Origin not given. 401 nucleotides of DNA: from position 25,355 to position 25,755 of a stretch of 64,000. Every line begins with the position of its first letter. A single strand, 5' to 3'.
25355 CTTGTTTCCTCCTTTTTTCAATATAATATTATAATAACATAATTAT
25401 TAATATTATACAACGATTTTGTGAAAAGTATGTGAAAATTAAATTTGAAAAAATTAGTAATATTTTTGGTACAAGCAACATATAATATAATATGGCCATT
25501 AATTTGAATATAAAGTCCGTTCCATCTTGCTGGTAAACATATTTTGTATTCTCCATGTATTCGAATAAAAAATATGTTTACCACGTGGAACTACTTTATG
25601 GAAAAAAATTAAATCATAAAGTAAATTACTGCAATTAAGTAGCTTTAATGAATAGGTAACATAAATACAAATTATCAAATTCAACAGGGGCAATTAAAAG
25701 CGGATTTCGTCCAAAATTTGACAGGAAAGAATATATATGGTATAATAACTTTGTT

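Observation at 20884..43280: Family C: hairpin element with conserved ends and loop but compensatory stem changes, always upstream of + strand genes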

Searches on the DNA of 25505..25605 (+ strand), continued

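Call 81: search_with_rna_model(model_id=R1, sources=[L058, L059, L060, L061, L062, L063], max_evalue=1)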
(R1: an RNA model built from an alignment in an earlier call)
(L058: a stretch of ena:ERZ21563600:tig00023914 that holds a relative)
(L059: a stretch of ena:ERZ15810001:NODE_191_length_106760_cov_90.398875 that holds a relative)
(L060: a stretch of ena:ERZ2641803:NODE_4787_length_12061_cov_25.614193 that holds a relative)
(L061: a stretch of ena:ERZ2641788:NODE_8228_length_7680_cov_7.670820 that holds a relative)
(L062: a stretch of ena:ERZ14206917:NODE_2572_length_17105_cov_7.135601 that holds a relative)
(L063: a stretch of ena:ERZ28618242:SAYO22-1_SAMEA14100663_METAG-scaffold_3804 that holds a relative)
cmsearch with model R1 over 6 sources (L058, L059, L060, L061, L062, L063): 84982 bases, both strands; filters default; matches with E-value up to 1: 0.
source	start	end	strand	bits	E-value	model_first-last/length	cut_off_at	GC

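Call 84: search_with_rna_model(model_id=R1, source=window, filters=off, max_evalue=10)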
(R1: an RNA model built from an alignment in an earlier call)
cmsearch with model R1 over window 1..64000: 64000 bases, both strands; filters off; matches with E-value up to 10: 29.
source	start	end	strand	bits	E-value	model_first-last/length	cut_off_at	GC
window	25512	25597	+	111.6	1.1e-30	1-86/86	no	0.33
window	29910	29997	+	94.6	1.4e-25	1-86/86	no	0.35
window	20884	20939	+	45.2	1.1e-10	1-86/86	no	0.41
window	25513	25597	-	31.5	1.4e-06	1-86/86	no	0.33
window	29931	29982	-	28.6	1e-05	21-72/86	no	0.29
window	14480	14512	-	16.4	0.05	1-86/86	no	0.3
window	28923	29004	-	15.5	0.088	1-86/86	no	0.27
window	43222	43280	+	14.8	0.15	1-86/86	no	0.31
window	28926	28995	+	14.3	0.21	1-86/86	no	0.26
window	29870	29903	+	13.2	0.44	1-86/86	no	0.35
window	40051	40116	-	12.1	0.93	1-86/86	no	0.24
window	41855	41916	+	12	1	1-86/86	no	0.23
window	25636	25708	-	11.9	1.1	1-86/86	no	0.29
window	28231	28292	-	11.9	1.1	1-86/86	no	0.24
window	31781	31807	-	11.5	1.4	1-86/86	no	0.3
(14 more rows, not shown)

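Call 92: search_with_rna_model(model_id=R1, source=L064, max_evalue=1)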
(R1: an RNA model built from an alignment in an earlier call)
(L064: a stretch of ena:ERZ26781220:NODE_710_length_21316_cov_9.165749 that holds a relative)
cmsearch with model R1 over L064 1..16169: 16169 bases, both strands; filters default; matches with E-value up to 1: 2.
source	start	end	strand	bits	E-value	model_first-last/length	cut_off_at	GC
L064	4168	4253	+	110.1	7.3e-31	1-86/86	no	0.34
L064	4187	4238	-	29.5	1.4e-06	21-72/86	no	0.25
